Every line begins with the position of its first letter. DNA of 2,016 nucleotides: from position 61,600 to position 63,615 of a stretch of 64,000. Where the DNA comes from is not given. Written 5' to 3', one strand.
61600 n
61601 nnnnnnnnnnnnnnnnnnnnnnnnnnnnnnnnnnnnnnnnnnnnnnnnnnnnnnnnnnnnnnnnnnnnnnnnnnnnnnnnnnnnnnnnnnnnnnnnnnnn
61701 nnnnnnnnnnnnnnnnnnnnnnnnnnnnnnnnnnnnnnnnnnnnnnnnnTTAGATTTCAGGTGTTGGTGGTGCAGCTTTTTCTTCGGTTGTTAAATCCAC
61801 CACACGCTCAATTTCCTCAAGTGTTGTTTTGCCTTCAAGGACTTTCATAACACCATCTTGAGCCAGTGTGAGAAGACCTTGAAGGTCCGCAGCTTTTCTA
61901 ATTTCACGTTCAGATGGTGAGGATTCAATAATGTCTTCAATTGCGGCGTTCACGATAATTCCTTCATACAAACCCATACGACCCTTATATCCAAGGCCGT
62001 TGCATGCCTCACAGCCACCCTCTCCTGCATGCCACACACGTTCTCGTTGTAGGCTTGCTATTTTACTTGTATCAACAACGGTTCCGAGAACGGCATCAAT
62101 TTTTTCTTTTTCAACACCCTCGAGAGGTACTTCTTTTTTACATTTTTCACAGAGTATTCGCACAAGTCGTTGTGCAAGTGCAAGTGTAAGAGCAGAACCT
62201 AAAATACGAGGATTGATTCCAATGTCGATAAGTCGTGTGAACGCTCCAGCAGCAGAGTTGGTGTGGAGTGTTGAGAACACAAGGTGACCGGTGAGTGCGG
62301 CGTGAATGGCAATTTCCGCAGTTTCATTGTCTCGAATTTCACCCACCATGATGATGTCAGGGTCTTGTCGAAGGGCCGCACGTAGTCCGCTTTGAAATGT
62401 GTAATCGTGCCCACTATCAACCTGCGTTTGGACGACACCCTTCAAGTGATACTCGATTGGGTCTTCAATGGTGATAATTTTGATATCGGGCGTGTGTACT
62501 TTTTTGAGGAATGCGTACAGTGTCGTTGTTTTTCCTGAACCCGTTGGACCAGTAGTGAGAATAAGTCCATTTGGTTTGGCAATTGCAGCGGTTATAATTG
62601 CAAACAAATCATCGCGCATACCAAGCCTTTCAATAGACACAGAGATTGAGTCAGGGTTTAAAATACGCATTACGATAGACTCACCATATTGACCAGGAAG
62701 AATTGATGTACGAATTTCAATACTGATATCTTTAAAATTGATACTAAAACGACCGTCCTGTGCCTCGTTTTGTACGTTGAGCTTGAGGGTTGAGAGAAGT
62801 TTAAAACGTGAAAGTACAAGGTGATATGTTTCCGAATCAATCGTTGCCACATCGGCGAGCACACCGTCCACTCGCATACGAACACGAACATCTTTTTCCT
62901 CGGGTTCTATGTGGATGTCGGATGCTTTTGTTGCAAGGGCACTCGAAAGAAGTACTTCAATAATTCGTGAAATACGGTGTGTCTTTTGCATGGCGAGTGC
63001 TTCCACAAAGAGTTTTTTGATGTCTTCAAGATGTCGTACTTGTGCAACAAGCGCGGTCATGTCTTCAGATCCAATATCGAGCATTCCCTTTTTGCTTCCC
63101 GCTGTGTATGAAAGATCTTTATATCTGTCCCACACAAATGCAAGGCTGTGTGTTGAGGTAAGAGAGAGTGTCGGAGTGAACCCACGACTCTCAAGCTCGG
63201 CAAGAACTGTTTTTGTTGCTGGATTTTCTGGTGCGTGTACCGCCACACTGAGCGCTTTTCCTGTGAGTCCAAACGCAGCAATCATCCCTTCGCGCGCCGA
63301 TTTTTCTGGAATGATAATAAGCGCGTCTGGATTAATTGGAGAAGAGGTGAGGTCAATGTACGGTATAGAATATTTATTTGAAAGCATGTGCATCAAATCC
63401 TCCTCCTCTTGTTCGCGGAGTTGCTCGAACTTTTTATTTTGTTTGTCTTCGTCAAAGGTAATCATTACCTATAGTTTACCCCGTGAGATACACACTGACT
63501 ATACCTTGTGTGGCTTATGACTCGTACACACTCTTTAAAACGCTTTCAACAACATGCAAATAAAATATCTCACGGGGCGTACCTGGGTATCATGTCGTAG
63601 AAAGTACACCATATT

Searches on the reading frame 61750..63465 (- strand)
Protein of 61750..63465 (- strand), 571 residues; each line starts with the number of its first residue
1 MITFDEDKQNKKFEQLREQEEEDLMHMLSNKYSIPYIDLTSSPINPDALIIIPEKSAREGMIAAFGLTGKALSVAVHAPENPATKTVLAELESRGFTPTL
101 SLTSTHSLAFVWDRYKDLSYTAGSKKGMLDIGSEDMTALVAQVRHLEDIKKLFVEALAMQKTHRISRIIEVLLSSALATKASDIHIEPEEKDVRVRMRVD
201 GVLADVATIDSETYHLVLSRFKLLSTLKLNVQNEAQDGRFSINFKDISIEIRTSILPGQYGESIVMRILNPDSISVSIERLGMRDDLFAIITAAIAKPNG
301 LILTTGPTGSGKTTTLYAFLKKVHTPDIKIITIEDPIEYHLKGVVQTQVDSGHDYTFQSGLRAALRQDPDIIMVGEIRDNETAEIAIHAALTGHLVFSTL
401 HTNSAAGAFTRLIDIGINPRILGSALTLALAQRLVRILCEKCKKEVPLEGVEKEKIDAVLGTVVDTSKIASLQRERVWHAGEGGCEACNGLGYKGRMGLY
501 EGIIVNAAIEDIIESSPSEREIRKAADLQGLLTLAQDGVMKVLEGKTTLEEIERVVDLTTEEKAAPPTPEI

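Call 87: search_protein_families(library=pfam, proteins=[window:61750-63465:-], max_evalue=0.00001)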
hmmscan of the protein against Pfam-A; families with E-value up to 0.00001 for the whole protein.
window:61750-63465:- (571 aa): 1 family
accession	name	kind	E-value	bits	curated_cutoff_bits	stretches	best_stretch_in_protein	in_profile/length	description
PF00437.27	T2SSE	-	8.9e-117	390.3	24.9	1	161-554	4-370/370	Type II/IV secretion system protein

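Call 97: find_homologous_proteins(query=window:61750-63465:-, max_evalue=1e-250)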
Query window:61750-63465:- (571 aa): 13 proteins with E <= 1e-250 among 8000 candidates.
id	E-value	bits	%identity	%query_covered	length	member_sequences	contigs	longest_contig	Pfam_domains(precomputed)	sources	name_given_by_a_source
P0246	0.0e+0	1242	100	100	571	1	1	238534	PF05157.21,PF00437.27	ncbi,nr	ncbi:MAG: GspE/PulE family protein [Candidatus Campbellbacteria bacterium]|nr:GspE/PulE family prote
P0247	0.0e+0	1078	85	100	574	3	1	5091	PF05157.21,PF00437.27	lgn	-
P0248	0.0e+0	1063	84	99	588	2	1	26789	PF00437.27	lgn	-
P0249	0.0e+0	1056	83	100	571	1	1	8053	PF00437.27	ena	-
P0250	3.0e-291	985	47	98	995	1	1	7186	PF13173.13,PF02492.26,PF00437.27,PF13604.13,PF02399.22,PF13401.13,PF25199.2,PF20720.4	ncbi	-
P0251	6.5e-267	904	72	99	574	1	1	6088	PF00437.27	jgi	-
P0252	1.5e-264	897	71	100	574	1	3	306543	PF00437.27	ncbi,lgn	-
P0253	1.2e-262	890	72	98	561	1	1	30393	PF00437.27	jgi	jgi:type IV pilus assembly protein PilB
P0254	8.1e-262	888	71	98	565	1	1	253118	PF05157.21,PF00437.27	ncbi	ncbi:MAG: pilus biosynthesis protein TapB [Candidatus Campbellbacteria bacterium]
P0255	7.2e-261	884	70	99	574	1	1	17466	PF05157.21,PF00437.27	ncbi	-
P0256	7.8e-261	884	70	99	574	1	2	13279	PF05157.21,PF00437.27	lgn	-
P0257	1.5e-254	864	69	98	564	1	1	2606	PF05157.21,PF00437.27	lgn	-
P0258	4.6e-252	855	71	95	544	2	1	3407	PF00437.27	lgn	-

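Call 98: find_encoding_contigs(protein=P0248, flank=10000, max_places=2)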
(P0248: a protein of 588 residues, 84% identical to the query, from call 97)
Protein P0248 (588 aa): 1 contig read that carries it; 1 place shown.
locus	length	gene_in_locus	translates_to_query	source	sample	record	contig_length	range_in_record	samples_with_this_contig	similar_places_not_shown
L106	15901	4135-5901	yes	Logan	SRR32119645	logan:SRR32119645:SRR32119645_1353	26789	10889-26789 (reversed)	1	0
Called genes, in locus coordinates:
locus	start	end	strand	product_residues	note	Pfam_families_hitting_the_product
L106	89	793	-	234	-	PF21694:DNA_pol3_delta_C (faint)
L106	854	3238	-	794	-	PF02739:5_3_exonuc_N, PF01367:5_3_exonuc, PF00476:DNA_pol_A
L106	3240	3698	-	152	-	PF02367:TsaE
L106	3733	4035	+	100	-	-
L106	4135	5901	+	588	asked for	PF00437:T2SSE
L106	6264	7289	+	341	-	PF05496:RuvB_N, PF13191:AAA_16 (faint), PF00004:AAA, PF07728:AAA_5 (weak), PF17864:AAA_lid_4, PF05491:WHD_RuvB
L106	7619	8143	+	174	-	PF20772:TACO1_YebC_N, PF01709:Transcrip_reg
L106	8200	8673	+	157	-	PF02075:RuvC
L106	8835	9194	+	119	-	-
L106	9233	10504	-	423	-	PF00579:tRNA-synt_1b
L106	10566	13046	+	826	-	PF00912:Transgly, PF00905:Transpeptidase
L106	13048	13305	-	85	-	-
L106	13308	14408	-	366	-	PF00712:DNA_pol3_beta, PF02767:DNA_pol3_beta_2, PF02768:DNA_pol3_beta_3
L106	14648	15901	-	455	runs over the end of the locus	PF11638:DnaA_N, PF00308:Bac_DnaA, PF01695:IstB_IS21, PF00004:AAA (faint), PF08299:Bac_DnaA_C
